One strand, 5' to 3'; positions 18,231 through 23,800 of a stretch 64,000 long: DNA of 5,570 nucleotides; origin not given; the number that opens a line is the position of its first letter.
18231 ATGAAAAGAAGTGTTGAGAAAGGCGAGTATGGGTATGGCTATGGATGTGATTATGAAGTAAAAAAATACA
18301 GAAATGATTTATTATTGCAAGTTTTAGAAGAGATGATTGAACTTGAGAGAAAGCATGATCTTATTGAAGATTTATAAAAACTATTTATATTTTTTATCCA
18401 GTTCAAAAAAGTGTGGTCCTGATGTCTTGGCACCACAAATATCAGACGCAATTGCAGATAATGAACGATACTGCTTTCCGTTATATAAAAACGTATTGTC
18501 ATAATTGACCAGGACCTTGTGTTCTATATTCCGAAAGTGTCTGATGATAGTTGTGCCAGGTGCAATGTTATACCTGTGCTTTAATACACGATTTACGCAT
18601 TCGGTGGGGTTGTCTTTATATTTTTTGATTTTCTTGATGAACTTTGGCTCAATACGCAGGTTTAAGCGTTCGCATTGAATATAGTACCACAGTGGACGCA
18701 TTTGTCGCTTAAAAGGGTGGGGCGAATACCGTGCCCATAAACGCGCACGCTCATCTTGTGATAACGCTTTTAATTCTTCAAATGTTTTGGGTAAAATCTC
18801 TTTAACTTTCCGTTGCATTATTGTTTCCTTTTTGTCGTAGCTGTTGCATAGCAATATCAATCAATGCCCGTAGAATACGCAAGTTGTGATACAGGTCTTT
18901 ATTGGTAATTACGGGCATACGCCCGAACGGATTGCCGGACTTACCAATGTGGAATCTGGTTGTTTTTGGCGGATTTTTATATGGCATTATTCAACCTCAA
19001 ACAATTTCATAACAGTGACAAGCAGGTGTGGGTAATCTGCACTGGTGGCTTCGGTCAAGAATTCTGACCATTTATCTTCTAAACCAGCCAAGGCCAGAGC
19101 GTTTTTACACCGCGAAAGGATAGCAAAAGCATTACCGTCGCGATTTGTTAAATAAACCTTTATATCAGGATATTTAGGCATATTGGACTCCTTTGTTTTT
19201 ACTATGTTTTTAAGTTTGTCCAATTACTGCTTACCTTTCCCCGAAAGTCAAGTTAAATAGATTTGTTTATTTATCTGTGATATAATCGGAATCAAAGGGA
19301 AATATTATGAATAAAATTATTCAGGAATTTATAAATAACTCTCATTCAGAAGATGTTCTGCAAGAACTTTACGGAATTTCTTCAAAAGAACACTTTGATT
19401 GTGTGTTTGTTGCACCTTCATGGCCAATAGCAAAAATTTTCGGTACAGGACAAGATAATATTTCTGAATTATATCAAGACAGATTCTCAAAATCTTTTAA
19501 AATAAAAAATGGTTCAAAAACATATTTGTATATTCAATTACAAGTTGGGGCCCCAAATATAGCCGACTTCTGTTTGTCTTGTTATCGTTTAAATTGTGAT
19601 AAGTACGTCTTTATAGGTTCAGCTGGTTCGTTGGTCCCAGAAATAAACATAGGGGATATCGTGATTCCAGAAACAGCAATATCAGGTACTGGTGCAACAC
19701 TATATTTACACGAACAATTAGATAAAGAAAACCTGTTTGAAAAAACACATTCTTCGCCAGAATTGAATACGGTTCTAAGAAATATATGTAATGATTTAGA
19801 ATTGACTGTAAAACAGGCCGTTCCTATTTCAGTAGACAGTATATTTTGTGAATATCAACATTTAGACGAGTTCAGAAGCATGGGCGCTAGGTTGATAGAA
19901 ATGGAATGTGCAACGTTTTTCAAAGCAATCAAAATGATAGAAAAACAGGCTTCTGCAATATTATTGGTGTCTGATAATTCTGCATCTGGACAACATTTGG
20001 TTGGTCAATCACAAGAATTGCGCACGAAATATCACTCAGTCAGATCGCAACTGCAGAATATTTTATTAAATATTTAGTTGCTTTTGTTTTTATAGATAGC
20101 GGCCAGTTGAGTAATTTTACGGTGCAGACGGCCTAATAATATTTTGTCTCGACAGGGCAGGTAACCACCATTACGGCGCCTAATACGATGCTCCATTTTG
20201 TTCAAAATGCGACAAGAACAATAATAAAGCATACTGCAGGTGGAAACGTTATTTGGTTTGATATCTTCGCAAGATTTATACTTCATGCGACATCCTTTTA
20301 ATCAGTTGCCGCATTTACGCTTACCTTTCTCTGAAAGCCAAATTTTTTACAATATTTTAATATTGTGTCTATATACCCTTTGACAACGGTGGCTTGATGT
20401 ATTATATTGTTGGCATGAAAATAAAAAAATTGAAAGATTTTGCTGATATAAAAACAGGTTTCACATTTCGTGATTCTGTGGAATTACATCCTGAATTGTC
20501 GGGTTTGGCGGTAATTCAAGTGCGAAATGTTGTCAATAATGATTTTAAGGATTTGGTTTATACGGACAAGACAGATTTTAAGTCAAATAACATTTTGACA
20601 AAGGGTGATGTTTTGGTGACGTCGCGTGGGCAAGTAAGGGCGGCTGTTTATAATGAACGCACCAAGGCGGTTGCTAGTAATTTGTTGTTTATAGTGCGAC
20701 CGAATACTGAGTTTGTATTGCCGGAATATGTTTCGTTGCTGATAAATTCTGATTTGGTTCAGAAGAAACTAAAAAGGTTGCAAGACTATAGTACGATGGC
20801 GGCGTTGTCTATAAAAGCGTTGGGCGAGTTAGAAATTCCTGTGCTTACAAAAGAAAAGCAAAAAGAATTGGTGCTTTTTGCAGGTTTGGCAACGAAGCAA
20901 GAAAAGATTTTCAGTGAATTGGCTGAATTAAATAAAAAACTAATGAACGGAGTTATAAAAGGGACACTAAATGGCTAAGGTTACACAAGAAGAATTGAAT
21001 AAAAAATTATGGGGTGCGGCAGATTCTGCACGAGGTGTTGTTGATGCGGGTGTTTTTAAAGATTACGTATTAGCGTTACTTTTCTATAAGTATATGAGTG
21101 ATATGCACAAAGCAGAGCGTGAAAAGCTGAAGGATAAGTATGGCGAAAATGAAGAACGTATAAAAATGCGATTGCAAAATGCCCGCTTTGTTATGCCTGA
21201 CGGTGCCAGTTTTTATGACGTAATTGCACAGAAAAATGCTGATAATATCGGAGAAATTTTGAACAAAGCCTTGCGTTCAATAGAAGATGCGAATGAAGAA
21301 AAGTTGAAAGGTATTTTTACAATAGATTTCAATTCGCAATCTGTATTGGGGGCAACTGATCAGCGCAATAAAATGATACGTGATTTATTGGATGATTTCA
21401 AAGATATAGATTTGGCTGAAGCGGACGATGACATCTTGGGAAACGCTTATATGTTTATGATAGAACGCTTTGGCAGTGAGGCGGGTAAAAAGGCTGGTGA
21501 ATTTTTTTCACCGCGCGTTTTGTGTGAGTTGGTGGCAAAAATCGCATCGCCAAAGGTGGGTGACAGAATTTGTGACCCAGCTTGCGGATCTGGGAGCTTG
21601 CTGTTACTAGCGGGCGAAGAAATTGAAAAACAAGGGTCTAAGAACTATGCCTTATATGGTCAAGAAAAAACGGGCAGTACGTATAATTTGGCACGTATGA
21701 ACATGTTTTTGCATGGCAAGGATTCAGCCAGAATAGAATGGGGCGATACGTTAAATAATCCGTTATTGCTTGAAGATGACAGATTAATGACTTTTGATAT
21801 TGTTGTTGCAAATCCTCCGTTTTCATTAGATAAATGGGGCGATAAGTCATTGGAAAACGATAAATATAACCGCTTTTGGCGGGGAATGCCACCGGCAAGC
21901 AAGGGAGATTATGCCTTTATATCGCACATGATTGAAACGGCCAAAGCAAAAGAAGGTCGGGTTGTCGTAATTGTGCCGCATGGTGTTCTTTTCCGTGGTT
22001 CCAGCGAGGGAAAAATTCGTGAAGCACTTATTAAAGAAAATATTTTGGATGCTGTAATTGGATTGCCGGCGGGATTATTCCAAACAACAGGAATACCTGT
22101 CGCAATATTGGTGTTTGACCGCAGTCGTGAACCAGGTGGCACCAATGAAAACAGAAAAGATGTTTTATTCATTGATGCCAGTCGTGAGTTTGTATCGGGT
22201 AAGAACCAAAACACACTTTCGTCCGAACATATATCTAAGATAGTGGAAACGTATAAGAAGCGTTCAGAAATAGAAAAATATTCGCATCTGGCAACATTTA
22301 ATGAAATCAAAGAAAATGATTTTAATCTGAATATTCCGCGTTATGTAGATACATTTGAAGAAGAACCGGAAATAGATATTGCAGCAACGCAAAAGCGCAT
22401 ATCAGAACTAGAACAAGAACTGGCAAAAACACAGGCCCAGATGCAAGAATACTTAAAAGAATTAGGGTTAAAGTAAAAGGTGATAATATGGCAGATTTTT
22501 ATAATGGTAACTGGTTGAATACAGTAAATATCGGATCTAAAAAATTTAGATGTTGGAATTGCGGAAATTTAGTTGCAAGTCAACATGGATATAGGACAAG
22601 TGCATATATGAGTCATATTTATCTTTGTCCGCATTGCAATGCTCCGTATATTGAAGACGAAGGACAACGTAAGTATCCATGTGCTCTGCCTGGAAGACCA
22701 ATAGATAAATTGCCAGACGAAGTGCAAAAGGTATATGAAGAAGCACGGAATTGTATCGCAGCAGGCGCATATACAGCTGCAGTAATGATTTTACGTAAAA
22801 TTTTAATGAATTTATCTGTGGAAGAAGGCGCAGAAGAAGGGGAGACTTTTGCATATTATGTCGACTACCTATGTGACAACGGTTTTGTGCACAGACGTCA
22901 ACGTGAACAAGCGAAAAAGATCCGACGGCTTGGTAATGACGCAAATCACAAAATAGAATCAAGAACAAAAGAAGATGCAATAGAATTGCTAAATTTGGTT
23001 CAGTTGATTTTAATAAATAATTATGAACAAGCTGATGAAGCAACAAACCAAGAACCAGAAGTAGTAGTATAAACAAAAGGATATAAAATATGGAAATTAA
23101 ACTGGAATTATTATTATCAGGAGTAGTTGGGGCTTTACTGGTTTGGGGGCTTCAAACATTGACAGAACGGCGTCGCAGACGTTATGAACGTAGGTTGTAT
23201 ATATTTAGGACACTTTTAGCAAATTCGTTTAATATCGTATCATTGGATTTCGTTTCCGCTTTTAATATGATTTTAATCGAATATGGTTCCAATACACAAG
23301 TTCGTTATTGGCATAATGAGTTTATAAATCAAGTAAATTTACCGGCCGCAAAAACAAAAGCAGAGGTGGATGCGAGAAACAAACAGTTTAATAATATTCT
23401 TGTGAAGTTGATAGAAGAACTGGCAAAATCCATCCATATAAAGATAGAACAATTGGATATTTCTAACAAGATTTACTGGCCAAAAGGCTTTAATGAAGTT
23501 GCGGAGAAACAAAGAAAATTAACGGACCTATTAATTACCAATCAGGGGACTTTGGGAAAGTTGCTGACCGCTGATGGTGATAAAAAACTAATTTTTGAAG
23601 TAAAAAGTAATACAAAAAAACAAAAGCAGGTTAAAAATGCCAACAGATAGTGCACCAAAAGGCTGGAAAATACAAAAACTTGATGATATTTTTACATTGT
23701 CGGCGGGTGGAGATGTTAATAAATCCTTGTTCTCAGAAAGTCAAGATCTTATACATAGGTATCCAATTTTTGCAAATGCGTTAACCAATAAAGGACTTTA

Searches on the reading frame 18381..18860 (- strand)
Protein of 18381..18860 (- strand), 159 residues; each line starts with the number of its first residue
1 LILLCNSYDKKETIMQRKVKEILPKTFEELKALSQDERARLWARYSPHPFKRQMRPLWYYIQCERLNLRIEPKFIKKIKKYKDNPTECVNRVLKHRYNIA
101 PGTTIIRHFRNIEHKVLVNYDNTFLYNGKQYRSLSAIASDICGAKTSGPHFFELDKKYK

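Call 40: search_protein_families(library=pfam, proteins=[window:18381-18860:-], max_evalue=0.001)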
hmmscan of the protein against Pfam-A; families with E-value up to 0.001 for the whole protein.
window:18381-18860:- (159 aa): 1 family
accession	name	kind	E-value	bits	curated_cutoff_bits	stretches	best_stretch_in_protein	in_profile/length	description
PF11149.13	DUF2924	-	2e-19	70.6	31.2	1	37-154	14-134/135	Protein of unknown function (DUF2924)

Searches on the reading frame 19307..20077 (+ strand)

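Call 40: search_protein_families(library=pfam, proteins=[window:19307-20077:+], max_evalue=0.001)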
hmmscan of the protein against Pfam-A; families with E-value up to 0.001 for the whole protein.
window:19307-20077:+ (256 aa): 1 family
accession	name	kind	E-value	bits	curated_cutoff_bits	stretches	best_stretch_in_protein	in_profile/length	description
PF01048.26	PNP_UDP_1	-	4.2e-21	75.9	25.1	1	71-253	42-228/233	Phosphorylase superfamily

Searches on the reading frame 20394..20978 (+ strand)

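Call 40: search_protein_families(library=pfam, proteins=[window:20394-20978:+], max_evalue=0.001)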
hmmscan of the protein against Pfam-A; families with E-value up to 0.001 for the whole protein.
window:20394-20978:+ (194 aa): 1 family
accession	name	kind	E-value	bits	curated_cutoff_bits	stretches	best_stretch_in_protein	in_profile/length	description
PF01420.25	Methylase_S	-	2.9e-10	41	22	1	7-159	3-145/168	Type I restriction modification DNA specificity domain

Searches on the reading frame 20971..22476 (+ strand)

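Call 40: search_protein_families(library=pfam, proteins=[window:20971-22476:+], max_evalue=0.001)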
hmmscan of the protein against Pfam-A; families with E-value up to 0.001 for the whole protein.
window:20971-22476:+ (501 aa): 5 families
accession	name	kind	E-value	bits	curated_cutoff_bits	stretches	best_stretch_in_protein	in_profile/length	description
PF02384.22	N6_Mtase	-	2.4e-100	336.3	20.4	1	152-465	2-309/311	N-6 DNA Methylase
PF12161.14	HsdM_N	-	1e-24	88.1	24.5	1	9-143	1-135/135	HsdM N-terminal domain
PF07669.17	Eco57I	-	1.9e-07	31.7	25.3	1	265-363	69-163/171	Eco57I restriction-modification methylase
PF01170.24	UPF0020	-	5e-07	30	22.3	1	190-286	22-133/197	RMKL-like, methyltransferase domain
PF20473.4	MmeI_Mtase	-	0.00034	20.3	27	0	199-219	22-42/259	MmeI, DNA-methyltransferase domain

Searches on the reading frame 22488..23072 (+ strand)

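Call 40: search_protein_families(library=pfam, proteins=[window:22488-23072:+], max_evalue=0.001)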
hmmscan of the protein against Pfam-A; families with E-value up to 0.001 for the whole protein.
window:22488-23072:+ (194 aa): 1 family
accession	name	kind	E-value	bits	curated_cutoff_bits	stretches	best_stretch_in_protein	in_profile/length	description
PF13643.11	DUF4145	-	3.4e-12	46.7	23.1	1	84-171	1-87/88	Domain of unknown function (DUF4145)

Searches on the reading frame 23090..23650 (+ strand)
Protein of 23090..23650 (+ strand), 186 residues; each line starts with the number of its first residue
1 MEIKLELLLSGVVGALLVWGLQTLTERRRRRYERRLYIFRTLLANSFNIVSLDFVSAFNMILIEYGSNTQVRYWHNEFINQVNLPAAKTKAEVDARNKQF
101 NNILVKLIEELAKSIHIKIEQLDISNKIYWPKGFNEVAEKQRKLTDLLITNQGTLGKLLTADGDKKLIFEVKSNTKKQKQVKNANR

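Call 40: search_protein_families(library=pfam, proteins=[window:23090-23650:+], max_evalue=0.001)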
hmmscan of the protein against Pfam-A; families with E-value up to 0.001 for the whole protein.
window:23090-23650:+ (186 aa): 1 family
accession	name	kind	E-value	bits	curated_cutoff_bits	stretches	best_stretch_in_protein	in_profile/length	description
PF20385.3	DUF6680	-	2.4e-23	83.1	23.2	1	12-146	13-145/170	Family of unknown function (DUF6680)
